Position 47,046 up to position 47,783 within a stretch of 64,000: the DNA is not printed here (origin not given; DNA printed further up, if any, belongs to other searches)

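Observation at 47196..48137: Candidate Panacea-type toxin-antitoxin/defence pair: DUF4065 protein + novel acidic two-TM protein under a palindromic TATAAT promoter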

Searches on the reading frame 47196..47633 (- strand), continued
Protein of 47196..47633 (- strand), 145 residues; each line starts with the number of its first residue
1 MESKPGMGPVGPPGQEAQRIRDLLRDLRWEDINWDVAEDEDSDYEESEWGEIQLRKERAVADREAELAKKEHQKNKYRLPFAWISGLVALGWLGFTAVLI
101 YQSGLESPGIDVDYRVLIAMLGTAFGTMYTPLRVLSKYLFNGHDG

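Call 44: list_cluster_members(proteins=[P0001, P0149, P0120, P0153, P0051, P0091, P0066, P0163, P0010, P0012])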
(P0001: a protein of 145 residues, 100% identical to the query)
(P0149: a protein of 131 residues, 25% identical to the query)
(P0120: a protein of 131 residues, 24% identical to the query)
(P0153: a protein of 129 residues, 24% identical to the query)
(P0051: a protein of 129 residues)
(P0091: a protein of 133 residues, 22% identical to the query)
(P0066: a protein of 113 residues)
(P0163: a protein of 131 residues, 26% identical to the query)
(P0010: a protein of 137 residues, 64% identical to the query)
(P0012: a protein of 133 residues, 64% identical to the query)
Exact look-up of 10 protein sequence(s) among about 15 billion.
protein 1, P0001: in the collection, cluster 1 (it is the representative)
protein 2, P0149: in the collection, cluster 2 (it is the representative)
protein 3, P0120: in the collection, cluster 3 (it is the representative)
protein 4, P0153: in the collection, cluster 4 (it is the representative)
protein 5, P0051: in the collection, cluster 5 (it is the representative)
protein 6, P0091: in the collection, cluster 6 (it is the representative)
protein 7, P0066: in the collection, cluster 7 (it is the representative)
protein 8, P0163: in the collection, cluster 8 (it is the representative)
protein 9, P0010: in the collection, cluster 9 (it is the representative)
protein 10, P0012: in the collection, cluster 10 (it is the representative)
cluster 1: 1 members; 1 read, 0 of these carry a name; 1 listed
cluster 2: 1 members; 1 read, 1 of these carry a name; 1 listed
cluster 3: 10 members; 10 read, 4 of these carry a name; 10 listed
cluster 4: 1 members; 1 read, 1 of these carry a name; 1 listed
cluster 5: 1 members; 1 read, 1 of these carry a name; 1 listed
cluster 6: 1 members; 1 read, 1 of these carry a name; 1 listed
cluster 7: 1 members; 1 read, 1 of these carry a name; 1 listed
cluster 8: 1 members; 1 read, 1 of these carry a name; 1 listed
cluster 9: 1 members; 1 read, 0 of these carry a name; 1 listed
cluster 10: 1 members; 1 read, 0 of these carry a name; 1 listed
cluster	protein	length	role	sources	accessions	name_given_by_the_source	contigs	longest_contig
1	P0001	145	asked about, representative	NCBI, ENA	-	-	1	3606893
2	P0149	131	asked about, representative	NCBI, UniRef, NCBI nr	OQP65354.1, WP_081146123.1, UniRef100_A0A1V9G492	hypothetical protein A3860_16945 [Niastella vici] | Uncharacterized protein n=1 Tax=Niastella vici TaxID=1703345 RepID=A0A1V9G492_9BACT | hypothetical protein [Niastella vici]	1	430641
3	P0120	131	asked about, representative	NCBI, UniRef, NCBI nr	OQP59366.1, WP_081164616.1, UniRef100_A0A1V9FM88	hypothetical protein [Niastella populi] | Uncharacterized protein n=1 Tax=Niastella populi TaxID=550983 RepID=A0A1V9FM88_9BACT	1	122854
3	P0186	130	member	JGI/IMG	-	hypothetical protein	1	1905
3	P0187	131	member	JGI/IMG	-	hypothetical protein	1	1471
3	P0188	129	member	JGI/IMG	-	hypothetical protein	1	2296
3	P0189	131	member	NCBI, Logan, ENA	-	-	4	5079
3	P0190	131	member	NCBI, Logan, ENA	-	-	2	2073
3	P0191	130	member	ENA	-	-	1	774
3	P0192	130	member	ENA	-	-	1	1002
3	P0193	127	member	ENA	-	-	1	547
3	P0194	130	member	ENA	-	-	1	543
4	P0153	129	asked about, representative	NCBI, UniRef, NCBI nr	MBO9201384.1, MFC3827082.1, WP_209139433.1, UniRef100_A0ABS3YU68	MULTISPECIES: hypothetical protein [Niastella] | Uncharacterized protein n=1 Tax=Niastella soli TaxID=2821487 RepID=A0ABS3YU68_9BACT | hypothetical protein [Niastella soli]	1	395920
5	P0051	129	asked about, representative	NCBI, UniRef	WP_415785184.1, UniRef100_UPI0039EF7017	hypothetical protein [Deinococcus saxicola] | hypothetical protein n=1 Tax=Deinococcus saxicola TaxID=249406 RepID=UPI0039EF7017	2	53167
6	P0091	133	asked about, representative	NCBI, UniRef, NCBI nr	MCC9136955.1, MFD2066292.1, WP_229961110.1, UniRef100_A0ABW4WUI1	hypothetical protein ACFSKU_05305 [Pontibacter silvestris] | Uncharacterized protein n=1 Tax=Pontibacter silvestris TaxID=2305183 ... | hypothetical protein [Pontibacter silvestris]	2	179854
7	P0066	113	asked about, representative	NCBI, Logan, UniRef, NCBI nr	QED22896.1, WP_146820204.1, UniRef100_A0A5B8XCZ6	hypothetical protein [Candidatus Deianiraea vastatrix] | Uncharacterized protein n=1 Tax=Candidatus Deianiraea vastatrix TaxID=2163644 ...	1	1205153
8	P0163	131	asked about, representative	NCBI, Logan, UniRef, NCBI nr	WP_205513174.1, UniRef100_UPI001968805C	hypothetical protein [Longitalea arenae] | hypothetical protein n=1 Tax=Longitalea arenae TaxID=2812558 RepID=UPI001968805C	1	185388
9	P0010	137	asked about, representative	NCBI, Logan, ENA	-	-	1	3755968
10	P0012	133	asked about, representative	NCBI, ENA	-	-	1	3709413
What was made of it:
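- P0149 is WP_081146123.1 and P0120 is WP_081164616.1 (call 44).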

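Call 52: predict_structure(alignment_id=A4)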
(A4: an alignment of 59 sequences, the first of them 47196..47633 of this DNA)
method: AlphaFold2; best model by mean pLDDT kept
length: 145 residues; sequences in the alignment: 59
mean_pLDDT: 78.7   pTM: 0.44
mean pLDDT of the five models: 78.7, 78.7, 78.1, 77.7, 77.6
residues with pLDDT >= 90: 33; 70-90: 74; 50-70: 35; < 50: 3
segments of 3 or more residues with pLDDT < 50: none
pLDDT, mean of each block of 10 residues (from residue 1): 52 69 70 56 75 94 94 87 89 89 80 87 87 83 60
secondary structure, 60 per line:
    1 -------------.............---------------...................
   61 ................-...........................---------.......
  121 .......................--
elements in order: H14-26 H42-76 H78-104 H114-143
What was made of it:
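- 47406..47510 (-): Long charged helix of PanT (aa 42-76) that runs into the membrane segment and ends in the conserved E-x-QKN-x-YR motif. AlphaFold2 model with pLDDT 75-94 in this stretch (call 52).
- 47328..47396 (-): Transmembrane helix 1 of PanT (aa ~80-102). Model helix 78-104 (call 52).
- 47205..47294 (-): Second, moderately hydrophobic helix of PanT (aa 114-143) with the family motif (V/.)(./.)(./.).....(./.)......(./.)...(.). Model helix 114-143 (call 52).
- Checked: AlphaFold2 gives helices 42-76, 78-104 and 114-143 at mean pLDDT 78.7 (call 52).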

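Call 58: search_protein_families(library=pfam, proteins=[P0014, P0022, L001:5160-5351:+], max_evalue=0.01)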
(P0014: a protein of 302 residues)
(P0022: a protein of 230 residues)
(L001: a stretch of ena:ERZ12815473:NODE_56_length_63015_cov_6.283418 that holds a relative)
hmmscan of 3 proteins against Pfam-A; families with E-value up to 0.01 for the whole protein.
P0014 (302 aa): 0 families

P0022 (230 aa): 1 family
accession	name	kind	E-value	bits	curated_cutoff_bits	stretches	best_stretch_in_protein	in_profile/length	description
PF13274.11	SocA_Panacea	-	1.3e-06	29.8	25.7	1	9-85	17-112/113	Antitoxin SocA-like, Panacea domain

L001:5160-5351:+ (63 aa): 0 families

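Call 61: search_solved_structures(query=A4, max_evalue=1)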
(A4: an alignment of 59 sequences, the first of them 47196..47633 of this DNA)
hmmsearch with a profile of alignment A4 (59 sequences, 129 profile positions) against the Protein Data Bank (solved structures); distinct sequences matched with E-value up to 1: 5.
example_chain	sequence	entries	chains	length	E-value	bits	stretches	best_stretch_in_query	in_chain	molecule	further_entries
6kux_A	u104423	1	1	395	0.15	15.2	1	30-88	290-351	alpha2A adrenergic receptor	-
6kuy_A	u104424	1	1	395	0.15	15.2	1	30-88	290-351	Alpha2A adrenergic receptor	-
3hd7_A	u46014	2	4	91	0.29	14.3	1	8-84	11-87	Vesicle-associated membrane protein 2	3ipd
2kog_A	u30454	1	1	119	0.8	12.9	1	9-84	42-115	Vesicle-associated membrane protein 2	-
6bgi_A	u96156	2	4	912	0.81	12.8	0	20-85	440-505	Anoctamin-1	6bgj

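Call 63: find_encoding_contigs(protein=P0003, flank=5000, max_places=2)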
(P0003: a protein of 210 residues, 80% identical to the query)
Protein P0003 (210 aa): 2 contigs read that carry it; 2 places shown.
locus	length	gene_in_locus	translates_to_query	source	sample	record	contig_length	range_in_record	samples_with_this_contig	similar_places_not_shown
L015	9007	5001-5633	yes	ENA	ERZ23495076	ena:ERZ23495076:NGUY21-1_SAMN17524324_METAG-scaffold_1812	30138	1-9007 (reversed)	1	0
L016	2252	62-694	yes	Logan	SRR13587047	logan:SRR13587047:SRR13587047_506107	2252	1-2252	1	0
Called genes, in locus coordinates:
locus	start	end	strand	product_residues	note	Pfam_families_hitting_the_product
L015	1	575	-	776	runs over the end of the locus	PF14312:FG-GAP_2 (faint)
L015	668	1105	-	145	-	-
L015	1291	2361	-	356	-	PF06144:DNA_pol3_delta, PF21694:DNA_pol3_delta_C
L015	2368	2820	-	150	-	-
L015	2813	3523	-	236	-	PF12797:Fer4_2 (faint), PF14697:Fer4_21 (faint), PF12837:Fer4_6 (faint), PF12838:Fer4_7, PF13187:Fer4_9, PF13237:Fer4_10 (weak), PF13484:Fer4_16 (weak), PF00037:Fer4, +1 more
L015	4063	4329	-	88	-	-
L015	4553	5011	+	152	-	PF13274:SocA_Panacea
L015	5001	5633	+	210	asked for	-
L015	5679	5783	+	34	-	-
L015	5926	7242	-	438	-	PF00009:GTP_EFTU, PF01926:MMR_HSR1, PF02421:FeoB_N, PF04548:AIG1 (weak), PF00009:GTP_EFTU, PF01926:MMR_HSR1, PF02421:FeoB_N, PF14714:KH_dom-like, +7 more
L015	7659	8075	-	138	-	-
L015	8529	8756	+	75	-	-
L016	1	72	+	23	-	?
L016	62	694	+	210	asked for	-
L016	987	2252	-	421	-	?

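Call 64: find_encoding_contigs(protein=P0002, flank=3000, max_places=2)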
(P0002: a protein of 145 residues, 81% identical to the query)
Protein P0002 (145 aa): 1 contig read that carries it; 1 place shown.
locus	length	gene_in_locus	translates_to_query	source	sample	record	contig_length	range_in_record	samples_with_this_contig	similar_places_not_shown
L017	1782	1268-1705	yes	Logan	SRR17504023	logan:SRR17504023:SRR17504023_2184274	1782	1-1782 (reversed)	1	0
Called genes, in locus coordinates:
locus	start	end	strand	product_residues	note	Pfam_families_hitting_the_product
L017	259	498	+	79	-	-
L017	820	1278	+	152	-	PF13274:SocA_Panacea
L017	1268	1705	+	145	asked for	-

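Call 65: fold_search(model_id=the predicted structure, library=pdb)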
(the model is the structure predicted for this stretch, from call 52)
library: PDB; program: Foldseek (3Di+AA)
matches with E <= 10: 4; with E <= 0.001: 0
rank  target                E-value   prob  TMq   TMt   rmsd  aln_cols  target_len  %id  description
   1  8uoq_1                5.6e+00  0.06  0.32  0.12  16.0       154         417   13  Composite map of PIC_delta_TFIIK form2 (released 2024-10-23)
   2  3txs_B                7.4e+00  0.10  0.33  0.47   4.1        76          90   16  Crystal Structure of phage 44RR small terminase gp16 (released 2011-12-28)
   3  7vcf_C                9.2e+00  0.06  0.36  0.27  12.2       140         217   15  Cryo-EM structure of Chlamydomonas TOC-TIC supercomplex (released 2022-11-30)
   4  3txs_A                9.8e+00  0.08  0.32  0.46   4.2        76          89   17  Crystal Structure of phage 44RR small terminase gp16 (released 2011-12-28)
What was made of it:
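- Tried and rejected: Foldseek of the model against the PDB gave only meaningless matches at E > 5 (call 65).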

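Call 73: search_dna_similar(query=window:47196-47633:-, collection=plasmids, mode=protein, max_evalue=1, max_rows=20)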
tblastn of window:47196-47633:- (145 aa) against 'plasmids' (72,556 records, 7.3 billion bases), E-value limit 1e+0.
No match.
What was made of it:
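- Tried and rejected: A tblastn of the 2-helix protein against plasmids found nothing (call 73).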

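Call 78: find_related_loci(query=A5, collection=viral_contigs, flank=3000)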
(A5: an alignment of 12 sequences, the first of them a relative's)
Query A5 (131 aa) in viral_contigs; peptide patterns used: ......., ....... (x = any residue, [..] = any of these).
147 stretches matched a pattern, but none encodes a relative of the query by tblastn (E <= 1e-3).

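Call 79: find_related_loci(query=A3, collection=viral_contigs, flank=3000)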
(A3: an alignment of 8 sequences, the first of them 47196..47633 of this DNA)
Query A3 (145 aa) in viral_contigs; peptide patterns used: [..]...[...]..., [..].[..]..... (x = any residue, [..] = any of these).
304 stretches matched a pattern, but none encodes a relative of the query by tblastn (E <= 1e-3).
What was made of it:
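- No relatives were found in IMG/VR viral contigs (calls 78, 79).
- Tried and rejected: No relatives were found with either clade profile (calls 78, 79).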

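Call 82: search_protein_families(library=pfam, alignment_id=A4, max_evalue=1)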
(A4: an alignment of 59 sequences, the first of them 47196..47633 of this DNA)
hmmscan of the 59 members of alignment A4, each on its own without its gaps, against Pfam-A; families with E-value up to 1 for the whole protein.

A. member 1, window:47196-47633:- (145 aa): 0 families

B. families by the number of members that match (of 59 scanned): 99 families (the first 25 are shown)
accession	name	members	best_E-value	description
PF20990.2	DUF2207_C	20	0.00017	Predicted membrane protein (DUF2207) C-terminal domain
PF11026.13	DUF2721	9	0.00047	Protein of unknown function (DUF2721)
PF11188.13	DUF2975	8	0.0041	Protein of unknown function (DUF2975)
PF06781.17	CrgA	5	0.025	Cell division protein CrgA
PF13346.12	ABC2_membrane_5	4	0.0062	ABC-2 family transporter protein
PF06024.17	Orf78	4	0.014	Orf78 (ac78)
PF25587.1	Rv2743c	4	0.05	Rv2743c family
PF06570.16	DUF1129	3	0.0002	Protein of unknown function (DUF1129)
PF20185.3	DUF6548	3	0.0029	Family of unknown function (DUF6548)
PF06799.16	CGLD27-like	3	0.01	Conserved in the green lineage and diatoms 27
PF18142.6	SLATT_fungal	2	0.0029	SMODS and SLOG-associating 2TM effector domain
PF18159.6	S_4TM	2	0.011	SMODS-associating 4TM effector domain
PF25471.1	TM_PetC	2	0.012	Iron-sulfur subunit PetC transmembrane anchor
PF04547.17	Anoctamin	2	0.019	Calcium-activated chloride channel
PF20712.2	CyanoTRADDas_TM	2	0.021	Cyanobacterial TRADD-N associated 2-Transmembrane domain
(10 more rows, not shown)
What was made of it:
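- Tried and rejected: Hits are weak and scattered, within noise (call 82).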

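Call 83: search_protein_families(library=padloc, alignment_id=A4, max_evalue=1)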
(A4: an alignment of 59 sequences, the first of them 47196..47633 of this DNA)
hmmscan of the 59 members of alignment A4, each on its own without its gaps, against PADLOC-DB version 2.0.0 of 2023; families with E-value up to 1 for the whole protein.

A. member 1, window:47196-47633:- (145 aa): 0 families

B. families by the number of members that match (of 59 scanned): 10 families
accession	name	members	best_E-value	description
PDLC01992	CARF_m9--CARF_TM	3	0.0049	-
PDLC04057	PD-T4-6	2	0.00075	-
PDLC03842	LeoB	1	0.0003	-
PDLC02486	BrxC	1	0.0057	BrxC-PglY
PDLC01334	Cas1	1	0.013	"CAS-I,CAS-II,CAS-III,CAS-IV,CAS-V,CAS-VI; acquisition_1"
PDLC04571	PDC-M31B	1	0.013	-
PDLC02195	IetA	1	0.014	-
PDLC00923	Cas1c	1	0.019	"CRISPR-associated endonuclease Cas1, subtype I-C/DVULG"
PDLC04040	PD-T4-6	1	0.025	-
PDLC01724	typeIV_Cas7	1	0.062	Csf2_0_IV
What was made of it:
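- On Catalogued anti-phage defence systems (PADLOC-DB 2.0): Wider family members give only scattered weak hits (call 83).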
